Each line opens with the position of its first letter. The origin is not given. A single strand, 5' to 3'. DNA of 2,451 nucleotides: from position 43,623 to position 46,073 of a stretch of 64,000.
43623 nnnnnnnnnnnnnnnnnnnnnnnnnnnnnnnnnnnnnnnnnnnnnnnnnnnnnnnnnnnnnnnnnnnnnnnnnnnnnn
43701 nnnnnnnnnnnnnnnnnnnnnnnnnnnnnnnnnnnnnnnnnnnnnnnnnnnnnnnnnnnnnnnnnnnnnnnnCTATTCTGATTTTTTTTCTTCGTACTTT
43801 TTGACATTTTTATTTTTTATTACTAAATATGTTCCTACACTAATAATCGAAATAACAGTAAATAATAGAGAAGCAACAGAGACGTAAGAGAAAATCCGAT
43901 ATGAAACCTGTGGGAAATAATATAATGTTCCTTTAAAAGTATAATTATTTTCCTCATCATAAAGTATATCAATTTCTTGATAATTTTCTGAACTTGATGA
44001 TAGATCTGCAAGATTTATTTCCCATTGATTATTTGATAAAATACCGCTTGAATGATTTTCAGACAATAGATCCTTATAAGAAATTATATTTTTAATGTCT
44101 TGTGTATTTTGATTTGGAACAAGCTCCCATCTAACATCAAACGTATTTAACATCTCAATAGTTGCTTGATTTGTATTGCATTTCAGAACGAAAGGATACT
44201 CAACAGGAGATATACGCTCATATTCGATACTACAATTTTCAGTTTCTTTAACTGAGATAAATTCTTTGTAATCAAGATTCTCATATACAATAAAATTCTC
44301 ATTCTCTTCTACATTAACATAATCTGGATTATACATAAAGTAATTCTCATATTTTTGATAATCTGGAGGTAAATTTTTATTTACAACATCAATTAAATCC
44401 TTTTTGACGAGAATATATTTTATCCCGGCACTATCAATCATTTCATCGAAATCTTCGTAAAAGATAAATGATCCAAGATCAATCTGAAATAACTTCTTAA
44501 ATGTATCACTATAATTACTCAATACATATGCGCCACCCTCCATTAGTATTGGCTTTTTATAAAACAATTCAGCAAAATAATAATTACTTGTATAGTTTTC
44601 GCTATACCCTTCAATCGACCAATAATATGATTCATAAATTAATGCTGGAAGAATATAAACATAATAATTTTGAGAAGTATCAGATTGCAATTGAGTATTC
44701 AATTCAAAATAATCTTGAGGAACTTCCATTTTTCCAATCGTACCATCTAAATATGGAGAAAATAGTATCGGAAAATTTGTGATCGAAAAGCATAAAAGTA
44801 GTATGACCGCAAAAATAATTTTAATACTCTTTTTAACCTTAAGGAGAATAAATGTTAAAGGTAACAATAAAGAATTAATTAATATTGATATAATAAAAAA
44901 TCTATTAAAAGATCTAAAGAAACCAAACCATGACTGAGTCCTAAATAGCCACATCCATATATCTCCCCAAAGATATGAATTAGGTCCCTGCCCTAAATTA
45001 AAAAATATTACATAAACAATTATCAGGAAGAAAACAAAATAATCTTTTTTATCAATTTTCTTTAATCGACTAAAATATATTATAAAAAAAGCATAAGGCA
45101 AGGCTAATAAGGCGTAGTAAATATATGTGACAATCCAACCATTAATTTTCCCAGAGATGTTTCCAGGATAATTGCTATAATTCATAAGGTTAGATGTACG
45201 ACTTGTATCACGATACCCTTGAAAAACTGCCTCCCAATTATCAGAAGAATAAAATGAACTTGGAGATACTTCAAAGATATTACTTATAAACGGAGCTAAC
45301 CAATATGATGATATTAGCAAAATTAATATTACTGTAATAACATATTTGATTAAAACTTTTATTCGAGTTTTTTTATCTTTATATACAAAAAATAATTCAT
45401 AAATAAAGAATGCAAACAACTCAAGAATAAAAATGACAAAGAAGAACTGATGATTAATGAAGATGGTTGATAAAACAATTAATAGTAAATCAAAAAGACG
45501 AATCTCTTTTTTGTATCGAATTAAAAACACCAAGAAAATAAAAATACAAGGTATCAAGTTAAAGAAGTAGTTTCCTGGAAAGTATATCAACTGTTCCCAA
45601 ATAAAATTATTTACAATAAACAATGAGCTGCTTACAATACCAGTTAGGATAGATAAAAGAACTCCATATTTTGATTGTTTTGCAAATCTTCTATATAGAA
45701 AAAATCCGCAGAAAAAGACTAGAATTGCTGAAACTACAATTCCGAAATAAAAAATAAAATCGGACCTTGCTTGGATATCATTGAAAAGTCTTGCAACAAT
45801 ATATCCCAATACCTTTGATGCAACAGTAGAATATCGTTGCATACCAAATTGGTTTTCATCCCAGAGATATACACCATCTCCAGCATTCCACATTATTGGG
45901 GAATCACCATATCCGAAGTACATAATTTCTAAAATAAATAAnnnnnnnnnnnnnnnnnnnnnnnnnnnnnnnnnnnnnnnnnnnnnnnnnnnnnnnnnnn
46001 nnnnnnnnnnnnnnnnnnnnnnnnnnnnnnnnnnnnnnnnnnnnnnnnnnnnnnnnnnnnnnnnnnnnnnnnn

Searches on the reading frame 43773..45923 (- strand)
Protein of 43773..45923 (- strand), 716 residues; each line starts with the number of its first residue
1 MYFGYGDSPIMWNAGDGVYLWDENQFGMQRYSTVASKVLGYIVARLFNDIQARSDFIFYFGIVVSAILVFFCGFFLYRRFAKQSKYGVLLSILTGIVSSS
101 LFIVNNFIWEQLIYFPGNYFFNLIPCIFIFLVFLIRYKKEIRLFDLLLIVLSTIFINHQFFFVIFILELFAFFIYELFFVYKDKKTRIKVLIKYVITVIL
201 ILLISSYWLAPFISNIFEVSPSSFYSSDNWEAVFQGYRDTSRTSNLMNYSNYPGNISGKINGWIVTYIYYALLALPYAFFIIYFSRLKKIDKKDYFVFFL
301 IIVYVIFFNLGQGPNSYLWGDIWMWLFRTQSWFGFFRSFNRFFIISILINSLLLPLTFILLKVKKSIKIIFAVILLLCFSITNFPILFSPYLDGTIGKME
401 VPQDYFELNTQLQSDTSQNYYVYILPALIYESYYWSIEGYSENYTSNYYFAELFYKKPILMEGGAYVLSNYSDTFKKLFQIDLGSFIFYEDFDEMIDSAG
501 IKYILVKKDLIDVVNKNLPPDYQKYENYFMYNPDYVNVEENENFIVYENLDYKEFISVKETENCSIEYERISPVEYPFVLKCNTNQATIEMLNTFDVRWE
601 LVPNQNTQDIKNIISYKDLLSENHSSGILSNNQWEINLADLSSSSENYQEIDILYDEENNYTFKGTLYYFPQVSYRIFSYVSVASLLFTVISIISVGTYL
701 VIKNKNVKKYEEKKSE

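Call 15: find_encoding_contigs(protein=window:43773-45923:-, flank=10000, max_places=1)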
Protein window:43773-45923:- (716 aa): 8 contigs read that carry it; 1 place shown.
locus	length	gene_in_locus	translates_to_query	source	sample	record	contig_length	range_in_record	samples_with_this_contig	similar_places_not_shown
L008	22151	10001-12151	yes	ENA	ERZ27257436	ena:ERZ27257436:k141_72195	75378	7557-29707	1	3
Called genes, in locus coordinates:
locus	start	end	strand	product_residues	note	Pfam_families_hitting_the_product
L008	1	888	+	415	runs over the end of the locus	-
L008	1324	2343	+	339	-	PF13310:Virulence_RhuM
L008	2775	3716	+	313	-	PF01370:Epimerase, PF04321:RmlD_sub_bind, PF16363:GDP_Man_Dehyd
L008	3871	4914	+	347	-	PF01370:Epimerase, PF04321:RmlD_sub_bind (weak), PF16363:GDP_Man_Dehyd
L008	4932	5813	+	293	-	PF01209:Ubie_methyltran (weak), PF13489:Methyltransf_23, PF13847:Methyltransf_31, PF08241:Methyltransf_11, PF08242:Methyltransf_12 (weak), PF09445:Methyltransf_15 (weak), PF13649:Methyltransf_25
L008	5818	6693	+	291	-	PF13506:Glyco_transf_21 (weak), PF00535:Glycos_transf_2, PF10111:Glyco_tranf_2_2, PF13641:Glyco_tranf_2_3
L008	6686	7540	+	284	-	-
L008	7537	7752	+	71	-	PF13524:Glyco_trans_1_2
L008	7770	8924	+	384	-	PF00534:Glycos_transf_1, PF13692:Glyco_trans_1_4, PF26337:Gtf3_C (faint)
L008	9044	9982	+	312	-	PF00535:Glycos_transf_2, PF10111:Glyco_tranf_2_2 (weak)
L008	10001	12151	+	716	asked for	-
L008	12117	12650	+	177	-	-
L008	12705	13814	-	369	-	PF02350:Epimerase_2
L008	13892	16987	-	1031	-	PF00535:Glycos_transf_2, PF13641:Glyco_tranf_2_3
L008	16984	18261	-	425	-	PF00534:Glycos_transf_1, PF13692:Glyco_trans_1_4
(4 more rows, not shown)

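Call 97: search_protein_families(library=pfam, proteins=[window:43773-45920:-], max_evalue=0.01)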
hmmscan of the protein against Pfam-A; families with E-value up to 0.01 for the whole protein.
window:43773-45920:- (715 aa): 0 families
